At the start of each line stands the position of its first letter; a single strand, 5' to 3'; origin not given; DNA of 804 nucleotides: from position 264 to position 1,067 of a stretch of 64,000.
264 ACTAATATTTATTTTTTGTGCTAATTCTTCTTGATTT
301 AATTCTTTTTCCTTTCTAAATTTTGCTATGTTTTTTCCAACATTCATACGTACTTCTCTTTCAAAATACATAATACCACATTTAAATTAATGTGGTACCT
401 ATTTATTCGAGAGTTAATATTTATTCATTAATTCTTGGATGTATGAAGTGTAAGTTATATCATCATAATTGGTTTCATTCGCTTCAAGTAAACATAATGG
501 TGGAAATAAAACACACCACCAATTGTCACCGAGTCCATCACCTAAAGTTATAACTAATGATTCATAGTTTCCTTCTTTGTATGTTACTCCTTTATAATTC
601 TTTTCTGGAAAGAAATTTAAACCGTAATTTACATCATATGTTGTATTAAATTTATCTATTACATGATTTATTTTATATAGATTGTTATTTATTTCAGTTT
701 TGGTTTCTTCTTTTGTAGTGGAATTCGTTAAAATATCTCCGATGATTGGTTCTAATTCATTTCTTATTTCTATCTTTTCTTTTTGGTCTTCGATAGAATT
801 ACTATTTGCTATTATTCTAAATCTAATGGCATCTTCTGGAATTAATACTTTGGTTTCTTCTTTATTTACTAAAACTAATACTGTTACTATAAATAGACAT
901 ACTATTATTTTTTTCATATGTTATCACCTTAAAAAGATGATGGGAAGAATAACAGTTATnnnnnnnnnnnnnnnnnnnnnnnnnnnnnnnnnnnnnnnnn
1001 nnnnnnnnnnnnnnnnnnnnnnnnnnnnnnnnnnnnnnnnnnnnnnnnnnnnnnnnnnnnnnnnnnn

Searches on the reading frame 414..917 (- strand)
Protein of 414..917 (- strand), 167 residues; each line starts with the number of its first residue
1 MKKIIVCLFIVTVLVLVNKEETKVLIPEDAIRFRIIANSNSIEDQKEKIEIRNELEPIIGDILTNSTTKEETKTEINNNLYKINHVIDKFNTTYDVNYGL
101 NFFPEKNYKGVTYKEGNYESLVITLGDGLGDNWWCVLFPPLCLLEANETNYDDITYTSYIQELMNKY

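Call 9: search_protein_families(library=pfam, proteins=[window:414-917:-])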
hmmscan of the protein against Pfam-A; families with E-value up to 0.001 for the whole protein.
window:414-917:- (167 aa): 1 family
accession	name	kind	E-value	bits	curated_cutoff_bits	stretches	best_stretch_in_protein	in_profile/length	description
PF09551.15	Spore_II_R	-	2e-32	112.8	25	1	28-147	2-127/128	Stage II sporulation protein R (spore_II_R)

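Call 38: find_encoding_contigs(protein=window:414-917:-, flank=10000, max_places=3)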
Protein window:414-917:- (167 aa): 17 contigs read that carry it; 3 places shown.
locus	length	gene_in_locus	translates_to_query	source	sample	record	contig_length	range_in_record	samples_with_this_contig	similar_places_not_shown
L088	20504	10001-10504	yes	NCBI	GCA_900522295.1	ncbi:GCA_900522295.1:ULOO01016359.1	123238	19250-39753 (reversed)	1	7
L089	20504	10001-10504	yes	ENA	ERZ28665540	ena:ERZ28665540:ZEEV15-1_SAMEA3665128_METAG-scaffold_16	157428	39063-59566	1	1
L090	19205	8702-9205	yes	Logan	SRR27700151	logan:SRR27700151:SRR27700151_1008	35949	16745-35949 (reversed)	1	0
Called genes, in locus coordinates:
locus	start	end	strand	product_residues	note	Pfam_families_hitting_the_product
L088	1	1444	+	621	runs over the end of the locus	PF00890:FAD_binding_2 (faint), PF01134:GIDA, PF21680:GIDA_C_1st, PF13932:SAM_GIDA_C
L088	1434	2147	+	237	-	PF02527:GidB, PF03848:TehB (weak), PF05175:MTS (weak), PF13847:Methyltransf_31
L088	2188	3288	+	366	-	PF02195:ParB_N, PF17762:HTH_ParB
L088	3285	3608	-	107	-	-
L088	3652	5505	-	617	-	PF00912:Transgly, PF00905:Transpeptidase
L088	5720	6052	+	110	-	-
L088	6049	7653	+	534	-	PF03485:Arg_tRNA_synt_N, PF00750:tRNA-synt_1d, PF01406:tRNA-synt_1e (faint), PF05746:DALR_1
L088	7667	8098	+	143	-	-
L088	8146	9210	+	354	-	PF03462:PCRF, PF00472:RF-1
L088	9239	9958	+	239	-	PF05175:MTS, PF07669:Eco57I (weak), PF06325:PrmA, PF13847:Methyltransf_31, PF08241:Methyltransf_11 (weak), PF08242:Methyltransf_12 (faint), PF13649:Methyltransf_25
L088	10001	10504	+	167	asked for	PF09551:Spore_II_R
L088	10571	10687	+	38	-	PF12844:HTH_19 (weak), PF01381:HTH_3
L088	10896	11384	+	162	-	PF02659:Mntp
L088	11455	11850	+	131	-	-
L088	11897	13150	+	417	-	PF00275:EPSP_synthase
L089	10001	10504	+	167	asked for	PF09551:Spore_II_R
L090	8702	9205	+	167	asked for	PF09551:Spore_II_R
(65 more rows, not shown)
